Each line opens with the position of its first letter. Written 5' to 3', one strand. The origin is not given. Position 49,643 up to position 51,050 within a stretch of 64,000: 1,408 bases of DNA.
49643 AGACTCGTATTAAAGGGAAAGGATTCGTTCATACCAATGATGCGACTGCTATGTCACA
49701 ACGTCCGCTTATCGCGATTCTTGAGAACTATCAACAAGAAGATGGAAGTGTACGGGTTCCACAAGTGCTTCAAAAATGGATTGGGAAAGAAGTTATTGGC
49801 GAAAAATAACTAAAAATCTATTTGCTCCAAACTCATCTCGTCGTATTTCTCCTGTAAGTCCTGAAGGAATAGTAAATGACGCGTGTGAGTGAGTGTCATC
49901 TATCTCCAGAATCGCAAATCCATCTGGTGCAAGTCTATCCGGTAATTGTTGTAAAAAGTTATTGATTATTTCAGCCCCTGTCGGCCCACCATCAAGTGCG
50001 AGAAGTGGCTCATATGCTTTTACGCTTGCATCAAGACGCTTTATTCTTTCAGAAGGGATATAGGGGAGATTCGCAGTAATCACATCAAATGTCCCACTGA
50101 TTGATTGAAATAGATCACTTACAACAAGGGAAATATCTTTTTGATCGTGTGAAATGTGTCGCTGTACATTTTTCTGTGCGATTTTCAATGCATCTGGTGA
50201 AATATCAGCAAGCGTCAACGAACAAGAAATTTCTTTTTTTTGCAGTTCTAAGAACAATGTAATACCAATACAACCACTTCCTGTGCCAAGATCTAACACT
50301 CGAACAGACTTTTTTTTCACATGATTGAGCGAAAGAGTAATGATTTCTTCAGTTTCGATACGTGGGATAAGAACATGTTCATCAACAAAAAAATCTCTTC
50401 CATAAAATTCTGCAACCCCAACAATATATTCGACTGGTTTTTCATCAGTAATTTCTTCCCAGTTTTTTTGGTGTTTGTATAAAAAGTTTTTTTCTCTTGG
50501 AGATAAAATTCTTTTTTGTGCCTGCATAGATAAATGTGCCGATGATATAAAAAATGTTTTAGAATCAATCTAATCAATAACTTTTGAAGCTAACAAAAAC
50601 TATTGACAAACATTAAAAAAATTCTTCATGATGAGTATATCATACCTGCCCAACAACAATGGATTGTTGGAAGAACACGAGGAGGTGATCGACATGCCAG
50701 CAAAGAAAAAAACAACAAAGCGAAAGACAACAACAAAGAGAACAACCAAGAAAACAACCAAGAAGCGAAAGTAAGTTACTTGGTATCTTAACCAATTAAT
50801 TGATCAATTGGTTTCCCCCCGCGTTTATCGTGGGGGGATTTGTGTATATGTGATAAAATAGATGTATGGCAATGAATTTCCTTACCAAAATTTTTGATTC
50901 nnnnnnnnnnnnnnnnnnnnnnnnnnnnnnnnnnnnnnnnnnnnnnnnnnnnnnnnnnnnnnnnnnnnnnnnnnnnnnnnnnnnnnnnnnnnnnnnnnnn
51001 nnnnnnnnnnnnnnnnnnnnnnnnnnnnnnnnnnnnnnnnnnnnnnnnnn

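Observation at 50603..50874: Tiny Lys/Thr-rich peptide gene with strong SD and terminator immediately upstream of secA; its N-terminus nearly duplicates that of the SurA-like protein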

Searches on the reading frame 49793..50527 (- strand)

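Call 47: search_protein_families(library=ncbifam, proteins=[window:49793-50527:-], max_evalue=0.00001)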
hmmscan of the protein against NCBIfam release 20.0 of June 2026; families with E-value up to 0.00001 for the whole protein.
window:49793-50527:- (244 aa): 14 families
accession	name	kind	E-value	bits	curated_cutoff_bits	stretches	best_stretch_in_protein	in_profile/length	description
TIGR03534.1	RF_mod_PrmC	equivalog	8.2e-59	199.1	199.1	1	17-219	31-229/253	peptide chain release factor N(5)-glutamine methyltransferase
TIGR00536.1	hemK_fam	subfamily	3.8e-54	183.7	115.5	1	17-216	56-251/286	HemK family protein methyltransferase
TIGR03533.1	L3_gln_methyl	equivalog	1.1e-41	143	229.7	1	9-218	57-260/284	50S ribosomal protein L3 N(5)-glutamine methyltransferase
TIGR03704.1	PrmC_rel_meth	equivalog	3e-31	108.8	248.8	1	30-215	41-222/251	putative protein N(5)-glutamine methyltransferase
NF002421.0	PRK01544.1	equivalog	3.7e-28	98.5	567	2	70-210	135-270/524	bifunctional peptide chain release factor N(5)-glutamine methyltransferase PrmC/tRNA (guanosine(46)-N7)-methyltransferase TrmB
NF011529.0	PRK14968.1-3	equivalog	2.3e-25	89.2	162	1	61-205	22-152/198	putative methyltransferase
TIGR00537.1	hemK_rel_arch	hypoth_equivalog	3.5e-22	79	87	1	60-207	6-138/179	HemK2/MTQ2 family protein methyltransferase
NF011530.0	PRK14968.1-4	equivalog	1.6e-17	63.5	243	1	64-208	31-156/202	putative methyltransferase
NF011527.0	PRK14968.1-1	equivalog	5.2e-15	55.7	242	1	66-209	28-151/192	putative methyltransferase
NF007023.0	PRK09489.1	equivalog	9.2e-09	34.9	295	1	72-156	195-271/342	16S rRNA (guanine(1207)-N(2))-methyltransferase RsmC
TIGR00406.1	prmA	equivalog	2.2e-08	33.9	183.15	1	66-209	152-281/288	50S ribosomal protein L11 methyltransferase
NF004851.0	PRK06202.1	equivalog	1.5e-07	31.1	243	1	70-154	57-137/237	hypothetical protein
NF011528.0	PRK14968.1-2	equivalog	4e-07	29.8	171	1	38-193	6-146/205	putative methyltransferase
NF001790.0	PRK00517.3-3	equivalog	1.3e-06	28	269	1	60-154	109-199/262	50S ribosomal protein L11 methyltransferase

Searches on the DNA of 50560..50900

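Call 66: search_rna_families(source=window, start=50560, end=50900, threshold=evalue, max_evalue=10)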
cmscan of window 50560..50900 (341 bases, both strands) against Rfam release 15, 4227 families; matches with E-value up to 10: 5.
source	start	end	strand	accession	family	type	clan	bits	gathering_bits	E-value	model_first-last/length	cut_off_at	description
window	50789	50843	-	RF02628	Hrs1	Gene; sRNA;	-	22.5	56.4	0.03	1-74/74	no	Hfq-regulated sRNA 1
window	50763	50845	+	RF02846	Ref84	Gene; antisense;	-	17.4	52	9.5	1-87/87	no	Enterococcus sRNA 84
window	50735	50800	+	RF02530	URE2_IRES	Cis-reg; IRES;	-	16.6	70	8.1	1-105/105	no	Ure2 internal ribosome entry site (IRES)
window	50614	50722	+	RF01500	Afu_198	Gene; snRNA; snoRNA; CD-box;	-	14.4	40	1.6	1-149/149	no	A. fumigatus snoRNA Afu_198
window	50840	50900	+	RF03204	mir-4510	Gene; miRNA;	-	13.3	60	5.5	1-61/72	3'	mir-4510 microRNA precursor family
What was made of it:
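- On Known RNA families (Rfam 15): Only sub-threshold noise appeared in 50560-50900 (call 66).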

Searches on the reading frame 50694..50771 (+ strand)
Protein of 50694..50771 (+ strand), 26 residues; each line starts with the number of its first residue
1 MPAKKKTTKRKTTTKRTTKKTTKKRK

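Call 44: search_protein_families(library=ncbifam, proteins=[window:50694-50771:+], max_evalue=10)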
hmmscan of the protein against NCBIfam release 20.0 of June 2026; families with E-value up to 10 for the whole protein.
seq(26 aa): 0 families

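Call 45: search_protein_families(library=pfam, proteins=[window:50694-50771:+], max_evalue=10)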
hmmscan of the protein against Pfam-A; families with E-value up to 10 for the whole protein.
seq(26 aa): 0 families

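Call 65: search_solved_structures(query=window:50694-50771:+, max_evalue=10)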
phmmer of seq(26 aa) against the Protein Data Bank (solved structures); distinct sequences matched with E-value up to 10: 0.
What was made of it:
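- On Small basic ribosomal proteins (bL37/bS22/bTHX/eL41): No hit in PDB chain sequences (call 65) or NCBIfam/Pfam (calls 44, 45).
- Closest known: Very small basic ribosomal proteins. Different: No sequence match was found in PDB chains, NCBIfam or Pfam (calls 44, 45, 65).
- Tried and rejected: A PDB sequence search found no hits (call 65).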
